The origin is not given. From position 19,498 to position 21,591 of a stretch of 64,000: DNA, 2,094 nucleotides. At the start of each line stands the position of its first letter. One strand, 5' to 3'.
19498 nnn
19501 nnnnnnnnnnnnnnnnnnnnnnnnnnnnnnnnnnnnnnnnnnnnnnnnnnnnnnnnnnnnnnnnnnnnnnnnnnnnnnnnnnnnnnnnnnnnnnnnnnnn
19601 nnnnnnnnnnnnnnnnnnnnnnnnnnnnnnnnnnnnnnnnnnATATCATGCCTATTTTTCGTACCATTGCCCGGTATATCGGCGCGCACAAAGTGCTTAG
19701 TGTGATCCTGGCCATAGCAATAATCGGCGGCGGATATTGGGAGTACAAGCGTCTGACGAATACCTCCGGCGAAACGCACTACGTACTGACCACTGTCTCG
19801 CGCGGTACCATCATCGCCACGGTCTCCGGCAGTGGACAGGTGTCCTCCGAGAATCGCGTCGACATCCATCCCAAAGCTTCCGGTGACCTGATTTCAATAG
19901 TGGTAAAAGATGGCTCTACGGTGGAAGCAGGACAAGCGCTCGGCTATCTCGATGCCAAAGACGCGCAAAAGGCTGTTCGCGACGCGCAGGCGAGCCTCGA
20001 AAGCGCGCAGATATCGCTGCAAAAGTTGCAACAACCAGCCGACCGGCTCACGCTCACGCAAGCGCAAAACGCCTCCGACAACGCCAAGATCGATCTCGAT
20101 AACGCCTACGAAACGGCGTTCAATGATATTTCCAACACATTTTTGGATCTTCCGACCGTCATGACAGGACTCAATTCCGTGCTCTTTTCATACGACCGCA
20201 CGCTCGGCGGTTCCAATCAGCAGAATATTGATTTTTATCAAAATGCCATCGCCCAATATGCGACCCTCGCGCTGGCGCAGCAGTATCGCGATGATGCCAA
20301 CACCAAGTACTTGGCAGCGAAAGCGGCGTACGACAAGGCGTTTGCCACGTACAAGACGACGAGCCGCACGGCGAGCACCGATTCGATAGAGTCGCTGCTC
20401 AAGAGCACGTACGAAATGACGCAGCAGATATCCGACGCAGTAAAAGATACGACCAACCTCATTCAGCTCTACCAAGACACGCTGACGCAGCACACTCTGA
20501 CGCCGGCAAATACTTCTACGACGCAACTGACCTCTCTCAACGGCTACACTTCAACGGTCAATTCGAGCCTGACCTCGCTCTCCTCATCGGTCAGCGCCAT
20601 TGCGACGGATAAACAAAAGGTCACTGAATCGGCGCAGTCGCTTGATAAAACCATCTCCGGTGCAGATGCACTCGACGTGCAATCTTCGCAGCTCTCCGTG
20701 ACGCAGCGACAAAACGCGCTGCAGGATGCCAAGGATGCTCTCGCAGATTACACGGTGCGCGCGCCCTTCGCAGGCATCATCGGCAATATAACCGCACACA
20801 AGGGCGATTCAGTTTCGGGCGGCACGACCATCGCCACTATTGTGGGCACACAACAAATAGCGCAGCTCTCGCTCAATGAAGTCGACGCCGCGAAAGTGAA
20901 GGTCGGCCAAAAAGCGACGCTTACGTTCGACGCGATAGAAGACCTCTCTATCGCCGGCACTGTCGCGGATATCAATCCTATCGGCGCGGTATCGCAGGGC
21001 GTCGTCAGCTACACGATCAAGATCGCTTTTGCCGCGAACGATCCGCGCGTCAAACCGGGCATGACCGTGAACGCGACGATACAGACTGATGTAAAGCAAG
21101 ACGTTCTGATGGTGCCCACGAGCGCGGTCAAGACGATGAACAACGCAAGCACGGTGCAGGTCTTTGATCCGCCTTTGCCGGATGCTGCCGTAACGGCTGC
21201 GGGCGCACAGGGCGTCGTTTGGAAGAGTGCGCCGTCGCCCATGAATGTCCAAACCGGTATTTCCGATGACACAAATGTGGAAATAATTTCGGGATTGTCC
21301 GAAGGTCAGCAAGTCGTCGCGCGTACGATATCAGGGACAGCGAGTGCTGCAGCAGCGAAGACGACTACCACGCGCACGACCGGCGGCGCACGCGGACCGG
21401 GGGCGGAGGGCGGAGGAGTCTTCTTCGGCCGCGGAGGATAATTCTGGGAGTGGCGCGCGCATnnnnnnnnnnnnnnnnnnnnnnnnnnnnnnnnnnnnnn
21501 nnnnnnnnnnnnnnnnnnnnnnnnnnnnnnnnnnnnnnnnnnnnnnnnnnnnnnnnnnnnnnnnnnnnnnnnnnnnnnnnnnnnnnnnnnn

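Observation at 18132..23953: ECF sigma/anti-sigma controlled extended HlyD-MacB-FtsX exporter bracketed by two paralogous membrane-anchored small proteins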

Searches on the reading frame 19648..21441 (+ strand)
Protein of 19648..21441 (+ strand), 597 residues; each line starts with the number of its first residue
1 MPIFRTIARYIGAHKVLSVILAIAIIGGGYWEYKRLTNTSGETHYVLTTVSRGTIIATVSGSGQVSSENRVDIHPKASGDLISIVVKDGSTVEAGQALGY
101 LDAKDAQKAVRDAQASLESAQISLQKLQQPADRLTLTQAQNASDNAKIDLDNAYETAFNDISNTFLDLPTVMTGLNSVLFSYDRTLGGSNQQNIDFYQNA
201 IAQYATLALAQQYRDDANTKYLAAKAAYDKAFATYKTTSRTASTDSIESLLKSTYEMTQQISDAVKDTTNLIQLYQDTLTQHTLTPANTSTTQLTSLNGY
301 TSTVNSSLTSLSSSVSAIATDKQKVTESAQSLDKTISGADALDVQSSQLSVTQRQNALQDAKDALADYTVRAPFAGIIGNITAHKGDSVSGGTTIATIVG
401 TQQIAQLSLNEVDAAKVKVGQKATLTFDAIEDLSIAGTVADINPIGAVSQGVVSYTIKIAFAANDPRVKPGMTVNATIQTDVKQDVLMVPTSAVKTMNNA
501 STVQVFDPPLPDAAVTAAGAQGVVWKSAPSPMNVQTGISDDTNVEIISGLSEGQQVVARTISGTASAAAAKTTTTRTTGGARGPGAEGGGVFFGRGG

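Call 3: search_protein_families(library=pfam, proteins=[window:19648-21441:+], max_evalue=0.1)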
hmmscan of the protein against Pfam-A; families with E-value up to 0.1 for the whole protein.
window:19648-21441:+ (597 aa): 6 families
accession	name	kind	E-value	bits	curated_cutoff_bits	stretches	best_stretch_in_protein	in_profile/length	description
PF16576.10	HlyD_D23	-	3e-15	56.5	30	1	330-474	77-214/214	Barrel-sandwich domain of CusB or HlyD membrane-fusion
PF13437.12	HlyD_3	-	2.3e-11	44.8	22.2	1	369-462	1-96/106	HlyD family secretion protein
PF13533.13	Biotin_lipoyl_2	-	3.8e-07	30.2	29.8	1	73-102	3-32/32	Biotin-lipoyl like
PF00364.28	Biotin_lipoyl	-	5.4e-07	29.8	22.1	1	368-398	43-73/73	Biotin-requiring enzyme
PF07831.19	PYNP_C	-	0.048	13.8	27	0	381-414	36-70/75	Pyrimidine nucleoside phosphorylase C-terminal domain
PF11128.13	Nucleocap_ssRNA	-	0.066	13.4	25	0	298-375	67-143/179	Plant viral coat protein nucleocapsid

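Call 4: search_protein_families(library=ncbifam, proteins=[window:19648-21441:+], max_evalue=0.1)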
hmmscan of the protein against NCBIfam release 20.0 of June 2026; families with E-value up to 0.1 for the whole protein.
window:19648-21441:+ (597 aa): 23 families
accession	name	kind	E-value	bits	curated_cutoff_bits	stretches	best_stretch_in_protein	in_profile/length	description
TIGR01730.1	RND_mfp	subfamily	2.5e-40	138.4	94.9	2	342-559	109-308/322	efflux RND transporter periplasmic adaptor subunit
NF008606.0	PRK11578.1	equivalog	2.6e-19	69.6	342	2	18-144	11-137/371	macrolide transporter subunit MacA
TIGR00998.1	8a0101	subfamily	1.2e-18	67.2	390.8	2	215-451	74-290/334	EmrA/EmrK family multidrug efflux transporter periplasmic adaptor subunit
TIGR01843.1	type_I_hlyD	subfamily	1e-17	64.2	208.65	1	58-483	30-401/422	HlyD family type I secretion periplasmic adaptor subunit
TIGR02971.1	heterocyst_DevB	subfamily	3e-15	56.5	129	2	200-445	50-281/327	ABC exporter membrane fusion protein, DevB family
TIGR00999.1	8a0102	subfamily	6.3e-15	55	319.3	2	345-505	68-229/271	CzcB/NccB family metal efflux transporter periplasmic adaptor subunit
NF002939.0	PRK03598.1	equivalog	7.9e-11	41.7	393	2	71-155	45-129/332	secretion protein HlyD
NF007785.0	PRK10476.1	equivalog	1e-10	41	376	2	335-443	175-285/347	multidrug transporter subunit MdtN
TIGR03794.1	NHLM_micro_HlyD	equivalog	5.1e-10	38.8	156.2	1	53-404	40-289/421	NHLP bacteriocin system secretion protein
NF008589.1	PRK11556.1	equivalog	1.6e-09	37.2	391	2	54-134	68-148/392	MdtA/MuxA family multidrug efflux RND transporter periplasmic adaptor subunit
NF007850.1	PRK10559.1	equivalog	3.7e-09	36.1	400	2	317-442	92-222/303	p-hydroxybenzoic acid efflux pump subunit AaeA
NF045680.1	DiMtlExpIhpB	equivalog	2e-08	33.6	450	1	361-560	131-310/326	divalent metal ion exporter adaptor subunit IhpB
NF011715.0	PRK15136.1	equivalog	4.3e-07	28.9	563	2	347-439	195-289/390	multidrug efflux MFS transporter periplasmic adaptor subunit EmrA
NF004309.0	PRK05704.1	equivalog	9.1e-07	28.6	449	1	71-141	46-121/408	2-oxoglutarate dehydrogenase complex dihydrolipoyllysine-residue succinyltransferase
NF033834.1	RND_adapt_MexA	exception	1.1e-06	28.1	750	1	49-142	42-135/373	multidrug efflux RND transporter periplasmic adaptor subunit MexA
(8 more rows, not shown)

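Call 38: search_solved_structures(query=window:19648-21441:+, max_evalue=0.001)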
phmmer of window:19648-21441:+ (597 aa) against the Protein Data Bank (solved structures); distinct sequences matched with E-value up to 0.001: 21.
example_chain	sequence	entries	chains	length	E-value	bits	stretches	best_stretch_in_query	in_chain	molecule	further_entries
5nik_D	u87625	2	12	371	9.3e-13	51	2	20-153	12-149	Macrolide export protein MacA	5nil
9qgy_G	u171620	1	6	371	2.9e-12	49.3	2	20-144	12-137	Macrolide export protein MacA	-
3fpp_A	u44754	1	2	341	2e-10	43.2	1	330-557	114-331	Macrolide-specific efflux protein macA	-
4dk1_A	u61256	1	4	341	7.8e-09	38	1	42-145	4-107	Putative MacA, Multidrug resistance protein mexA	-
4tko_B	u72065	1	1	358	9.4e-08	34.4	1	313-454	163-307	EmrA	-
4kks_A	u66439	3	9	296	4.2e-07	32.3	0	369-494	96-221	Membrane fusion protein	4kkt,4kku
1vf7_A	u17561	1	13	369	4.5e-07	32.2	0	48-146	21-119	Multidrug resistance protein mexA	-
1t5e_A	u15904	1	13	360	4.6e-07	32.2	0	48-144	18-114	Multidrug resistance protein mexA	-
6ta5_D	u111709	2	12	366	4.8e-07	32.1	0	48-144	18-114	MexA family multidrug efflux RND transporter periplasmic adaptor subunit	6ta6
2v4d_A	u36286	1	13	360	5.1e-07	32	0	48-142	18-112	MULTIDRUG RESISTANCE PROTEIN MEXA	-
6iok_I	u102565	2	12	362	5.2e-07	32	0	48-144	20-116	Multidrug resistance protein MexA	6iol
6vej_P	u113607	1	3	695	5.4e-07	31.9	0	343-507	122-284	Probable Resistance-Nodulation-Cell Division (RND) efflux membrane fusion protein,Probable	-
4dk0_A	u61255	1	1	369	6.1e-07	31.8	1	42-126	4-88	Putative MacA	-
3lnn_A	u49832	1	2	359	9.3e-07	31.2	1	330-496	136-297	Membrane fusion protein (MFP) heavy metal cation efflux ZneB (CzcB-like)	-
20yy_D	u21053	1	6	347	8.8e-06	27.9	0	361-508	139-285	Multidrug efflux RND transporter periplasmic adaptor subunit MexJ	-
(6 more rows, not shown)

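Call 40: find_homologous_proteins(query=window:19648-21441:+, max_evalue=1e-20)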
Query window:19648-21441:+ (597 aa): 3333 proteins with E <= 1e-20 among 8000 candidates; the best 120 are listed.
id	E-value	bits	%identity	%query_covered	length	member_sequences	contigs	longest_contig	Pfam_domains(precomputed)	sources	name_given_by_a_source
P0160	0.0e+0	1249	100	100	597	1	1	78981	PF00364.29,PF25990.1,PF25919.1,PF25917.1,PF25975.1,PF25954.1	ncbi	-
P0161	1.7e-239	814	70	93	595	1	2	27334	PF25990.1,PF25917.1,PF25975.1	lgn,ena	-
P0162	3.6e-198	678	58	93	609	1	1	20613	PF25973.1,PF25984.1,PF25989.1,PF00364.29,PF25990.1,PF25919.1,PF25917.1,PF25997.1,PF25975.1,PF25954.1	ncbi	-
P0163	4.4e-196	671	57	92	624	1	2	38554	PF25973.1,PF25990.1,PF25917.1,PF25954.1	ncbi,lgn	-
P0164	7.4e-196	670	60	92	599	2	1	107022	PF25973.1,PF25989.1,PF00364.29,PF25990.1,PF25919.1,PF25917.1,PF25975.1,PF25954.1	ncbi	ncbi:MAG: hypothetical protein RLZZ416_471 [Candidatus Parcubacteria bacterium]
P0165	4.9e-177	608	53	94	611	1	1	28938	PF25973.1,PF25989.1,PF00364.29,PF25990.1,PF25919.1,PF25917.1,PF25997.1,PF25975.1,PF25954.1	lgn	-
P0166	1.0e-175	604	54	92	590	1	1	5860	PF25973.1,PF00364.29,PF25990.1,PF25919.1,PF25917.1,PF25975.1,PF25954.1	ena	-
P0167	1.9e-175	603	54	97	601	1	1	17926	PF25990.1,PF25917.1,PF25954.1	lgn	-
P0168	1.5e-174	600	54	96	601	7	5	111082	PF25990.1,PF25919.1,PF25917.1,PF25954.1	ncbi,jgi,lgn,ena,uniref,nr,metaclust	ncbi:hypothetical protein A2704_05490 [Candidatus Kaiserbacteria bacterium RIFCSPHIGHO2_01_FULL_54_3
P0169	3.6e-174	598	51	98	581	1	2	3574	PF25973.1,PF25989.1,PF00364.29,PF25990.1,PF25919.1,PF25917.1,PF25954.1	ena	-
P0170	5.8e-174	598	52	94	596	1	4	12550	PF25973.1,PF25990.1,PF25917.1,PF25954.1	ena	-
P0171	7.5e-174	597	54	98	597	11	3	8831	PF00364.29,PF25990.1,PF25917.1,PF25954.1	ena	-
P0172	1.3e-173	597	52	94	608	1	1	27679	PF25973.1,PF00364.29,PF25990.1,PF25919.1,PF25917.1,PF25954.1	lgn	-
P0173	1.3e-172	593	53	93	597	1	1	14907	PF25973.1,PF25990.1,PF25919.1,PF25917.1,PF25975.1,PF25954.1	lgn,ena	-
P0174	2.6e-172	592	55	93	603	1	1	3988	PF25973.1,PF26002.1,PF01551.30,PF00364.29,PF25990.1,PF25917.1,PF25975.1,PF25954.1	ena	-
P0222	2.4e-162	559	50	93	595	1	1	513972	PF25989.1,PF00364.29,PF25990.1,PF25919.1,PF25917.1,PF25975.1,PF25954.1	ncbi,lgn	-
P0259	5.5e-158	545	51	98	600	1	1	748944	PF25989.1,PF25990.1,PF25917.1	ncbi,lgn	ncbi:MAG: efflux RND transporter periplasmic adaptor subunit [Patescibacteria group bacterium]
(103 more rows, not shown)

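Call 43: find_encoding_contigs(protein=P0259, flank=6000, max_places=1)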
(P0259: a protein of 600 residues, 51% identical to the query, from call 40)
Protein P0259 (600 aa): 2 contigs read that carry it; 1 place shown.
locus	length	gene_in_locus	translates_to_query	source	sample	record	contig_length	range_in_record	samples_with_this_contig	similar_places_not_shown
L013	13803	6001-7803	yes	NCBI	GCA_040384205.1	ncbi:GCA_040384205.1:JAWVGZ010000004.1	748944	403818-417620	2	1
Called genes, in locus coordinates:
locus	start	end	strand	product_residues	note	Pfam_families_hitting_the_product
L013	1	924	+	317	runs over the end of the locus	-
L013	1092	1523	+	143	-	PF03073:TspO_MBR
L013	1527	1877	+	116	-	PF03013:Pyr_excise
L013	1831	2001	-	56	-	-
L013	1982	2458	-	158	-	PF06983:3-dmu-9_3-mt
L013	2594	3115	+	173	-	-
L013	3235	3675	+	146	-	-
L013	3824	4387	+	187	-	-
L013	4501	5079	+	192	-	PF07638:Sigma70_ECF (weak), PF04542:Sigma70_r2, PF08281:Sigma70_r4_2, PF04545:Sigma70_r4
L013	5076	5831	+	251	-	-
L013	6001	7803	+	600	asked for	PF25917:BSH_RND, PF25990:Beta-barrel_YknX, PF25989:YknX_C (faint)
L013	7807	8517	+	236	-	PF00005:ABC_tran, PF02463:SMC_N (faint), PF13304:AAA_21 (faint)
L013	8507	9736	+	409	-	PF12704:MacB_PCD, PF02687:FtsX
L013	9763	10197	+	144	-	-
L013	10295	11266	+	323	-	PF00145:DNA_methylase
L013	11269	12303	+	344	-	-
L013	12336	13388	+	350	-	PF14257:DUF4349 (weak)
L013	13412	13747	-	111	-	-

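Call 44: find_encoding_contigs(protein=P0222, flank=6000, max_places=1)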
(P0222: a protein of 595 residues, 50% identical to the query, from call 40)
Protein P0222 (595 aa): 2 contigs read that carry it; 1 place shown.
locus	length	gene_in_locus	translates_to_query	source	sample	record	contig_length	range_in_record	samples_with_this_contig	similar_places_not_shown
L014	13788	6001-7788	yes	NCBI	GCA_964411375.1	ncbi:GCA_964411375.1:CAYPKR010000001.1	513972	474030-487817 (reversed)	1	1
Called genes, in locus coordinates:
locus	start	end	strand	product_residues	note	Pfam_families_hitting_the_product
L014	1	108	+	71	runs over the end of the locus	-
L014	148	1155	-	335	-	PF00389:2-Hacid_dh, PF03446:NAD_binding_2 (faint), PF02826:2-Hacid_dh_C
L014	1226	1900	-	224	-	PF13462:Thioredoxin_4, PF01323:DSBA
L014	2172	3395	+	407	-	PF00479:G6PD_N, PF02781:G6PD_C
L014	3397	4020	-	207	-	PF06736:TMEM175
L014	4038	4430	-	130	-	PF06262:Zincin_1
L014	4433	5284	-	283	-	PF00565:SNase, PF05901:Excalibur (weak)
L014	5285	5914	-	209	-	PF04279:IspA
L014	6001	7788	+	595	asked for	PF25919:BSH_CusB (faint), PF00364:Biotin_lipoyl (faint), PF25917:BSH_RND, PF25989:YknX_C (faint), PF25954:Beta-barrel_RND_2 (faint), PF25990:Beta-barrel_YknX, PF25975:CzcB_C (faint)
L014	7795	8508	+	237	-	PF00005:ABC_tran, PF02463:SMC_N (faint), PF13304:AAA_21 (faint)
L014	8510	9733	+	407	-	PF12704:MacB_PCD, PF02687:FtsX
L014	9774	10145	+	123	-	PF00072:Response_reg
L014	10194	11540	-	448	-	PF00512:HisKA, PF02518:HATPase_c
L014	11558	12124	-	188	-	PF01625:PMSR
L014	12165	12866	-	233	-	PF13482:RNase_H_2, PF03104:DNA_pol_B_exo1 (weak), PF10108:DNA_pol_B_exo2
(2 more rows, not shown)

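Call 46: find_related_loci(query=A5, collection=metagenome_contigs, flank=6000)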
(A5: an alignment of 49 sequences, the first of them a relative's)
Query A5 (597 aa) in metagenome_contigs; peptide patterns used: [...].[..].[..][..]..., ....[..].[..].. (x = any residue, [..] = any of these).
600 stretches matched a pattern (row limit reached: there are more); 569 encode a relative of the query (tblastn E <= 1e-3); the best 80 are kept; 80 distinct loci.
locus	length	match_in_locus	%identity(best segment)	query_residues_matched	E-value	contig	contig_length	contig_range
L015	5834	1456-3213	54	3-585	0e+0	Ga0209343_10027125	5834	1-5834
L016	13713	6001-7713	54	10-581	0e+0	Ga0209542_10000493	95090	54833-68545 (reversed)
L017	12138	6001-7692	50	1-566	3e-176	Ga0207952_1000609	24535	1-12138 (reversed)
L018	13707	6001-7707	50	3-561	1e-169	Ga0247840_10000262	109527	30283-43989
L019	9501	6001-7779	47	3-591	6e-169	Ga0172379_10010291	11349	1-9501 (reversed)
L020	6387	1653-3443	48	3-585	4e-170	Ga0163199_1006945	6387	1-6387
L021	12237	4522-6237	48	1-585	3e-168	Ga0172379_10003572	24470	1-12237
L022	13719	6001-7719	47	3-567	5e-168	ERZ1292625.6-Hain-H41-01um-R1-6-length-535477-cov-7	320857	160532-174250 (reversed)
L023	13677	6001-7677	51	4-568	2e-167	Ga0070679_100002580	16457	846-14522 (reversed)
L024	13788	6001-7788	47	6-595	2e-167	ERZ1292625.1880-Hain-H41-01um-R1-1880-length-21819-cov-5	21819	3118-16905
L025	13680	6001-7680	48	10-562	4e-167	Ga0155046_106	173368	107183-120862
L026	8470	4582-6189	51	3-557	2e-166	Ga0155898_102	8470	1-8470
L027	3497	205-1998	47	4-584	5e-174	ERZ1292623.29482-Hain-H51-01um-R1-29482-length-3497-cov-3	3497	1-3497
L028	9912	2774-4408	51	4-557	3e-165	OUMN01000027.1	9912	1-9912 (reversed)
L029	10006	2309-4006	48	4-564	1e-164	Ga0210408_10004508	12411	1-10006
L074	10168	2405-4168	46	14-588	1e-148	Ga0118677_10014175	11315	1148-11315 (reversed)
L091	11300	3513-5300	44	7-590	9e-143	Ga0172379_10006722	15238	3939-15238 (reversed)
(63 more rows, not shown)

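Call 49: predict_structure(alignment_id=A5)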
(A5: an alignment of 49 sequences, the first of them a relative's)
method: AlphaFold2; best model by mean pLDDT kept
length: 597 residues; sequences in the alignment: 49
mean_pLDDT: 86.8   pTM: 0.52
mean pLDDT of the five models: 86.8, 86.0, 85.0, 82.8, 82.1
residues with pLDDT >= 90: 339; 70-90: 198; 50-70: 27; < 50: 33
segments of 3 or more residues with pLDDT < 50: 565-597
pLDDT, mean of each block of 10 residues (from residue 1): 69 72 78 66 86 90 83 88 90 90 95 97 93 95 98 98 97 97 87 96 96 98 98 96 96 98 98 98 96 98 98 98 97 93 94 95 93 86 89 83 82 83 88 86 70 80 78 89 92 91 92 79 87 93 93 92 48 34 38 37
secondary structure, 60 per line:
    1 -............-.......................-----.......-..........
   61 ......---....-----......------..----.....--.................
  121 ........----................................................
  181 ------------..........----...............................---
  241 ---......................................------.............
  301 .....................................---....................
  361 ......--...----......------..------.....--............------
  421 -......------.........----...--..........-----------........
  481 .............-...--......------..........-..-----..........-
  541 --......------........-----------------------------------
elements in order: H2-13 H15-37 E43-49 E51-66 E70-73 E79-84 E97-101 H104-128 H133-180 H193-202 H207-237 H244-281 H288-337 H341-366 E369-371 E376-381 E396-400 E403-410 H411-414 E422-427 E434-442 E447-449 E452-461 E473-490 E495-497 E500-505 H512-521 E530-539 E543-548 E555-562

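Call 53: fold_search(model_id=the predicted structure, library=pdb)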
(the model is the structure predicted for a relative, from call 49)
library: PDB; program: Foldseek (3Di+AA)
matches with E <= 10: 1025; with E <= 0.001: 74
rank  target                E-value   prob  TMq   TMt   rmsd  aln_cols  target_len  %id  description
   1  9qgy_G                9.9e-18  1.00  0.25  0.43  31.4       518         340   16  Structure of the YbjP lipoprotein bound to the MacAB-TolC tripartite efflux pump (released 2026-03-25)
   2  5nik_D                2.5e-16  1.00  0.26  0.44  31.4       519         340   16  Structure of the MacAB-TolC ABC-type tripartite multidrug efflux pump (released 2017-05-24)
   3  9tg4_F                2.6e-16  1.00  0.21  0.34  30.3       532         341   15  Structure of the YbjP lipoprotein bound to the AcrABZ-TolC efflux pump (released 2026-04-08)
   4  9a2v_MODEL_1_A        2.9e-16  1.00  0.22  0.32  31.1       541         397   15  Model of E. coli AcrA by in-cell photo-crosslinking MS and deep learning (released 2023-02-24)
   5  9tg4_G                6.3e-16  1.00  0.23  0.37  30.3       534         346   16  Structure of the YbjP lipoprotein bound to the AcrABZ-TolC efflux pump (released 2026-04-08)
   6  9j3d_D                8.6e-16  1.00  0.23  0.39  31.6       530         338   13  Cryo-EM structure of TMexCD1-TOprJ1 (released 2025-08-13)
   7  9tg4_D                1.1e-15  1.00  0.22  0.35  30.8       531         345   15  Structure of the YbjP lipoprotein bound to the AcrABZ-TolC efflux pump (released 2026-04-08)
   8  9v53_A1               1.2e-15  1.00  0.23  0.37  30.7       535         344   16  Structure of TolC, YbjP, and AcrABZ complex (released 2025-11-05)
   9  4dk0                  2.8e-15  1.00  0.26  0.46  31.0       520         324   16  Crystal structure of MacA from Actinobacillus actinomycetemcomitans (released 2012-03-07)
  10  9tg4_H                3.1e-15  1.00  0.21  0.34  30.1       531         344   16  Structure of the YbjP lipoprotein bound to the AcrABZ-TolC efflux pump (released 2026-04-08)
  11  9tg4_E                5.8e-15  1.00  0.23  0.38  30.8       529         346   14  Structure of the YbjP lipoprotein bound to the AcrABZ-TolC efflux pump (released 2026-04-08)
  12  4tko                  6.5e-15  1.00  0.23  0.38  21.7       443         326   15  Structure of the periplasmic adaptor protein EmrA (released 2014-07-09)
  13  6ta5_D                2.0e-14  1.00  0.22  0.36  31.4       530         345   13  OprM-MexA complex from the MexAB-OprM Pseudomonas aeruginosa whole assembly reconstituted in nanodiscs (released 2020-09-16)
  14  6iol_K                2.1e-14  1.00  0.22  0.37  29.6       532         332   12  Cryo-EM structure of multidrug efflux pump MexAB-OprM (60 degree state) (released 2019-04-03)
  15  8zar_D                2.6e-14  1.00  0.23  0.35  29.7       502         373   14  EmrAB-TolC MFS-type tripartite multidrug efflux pump FA (released 2025-04-30)
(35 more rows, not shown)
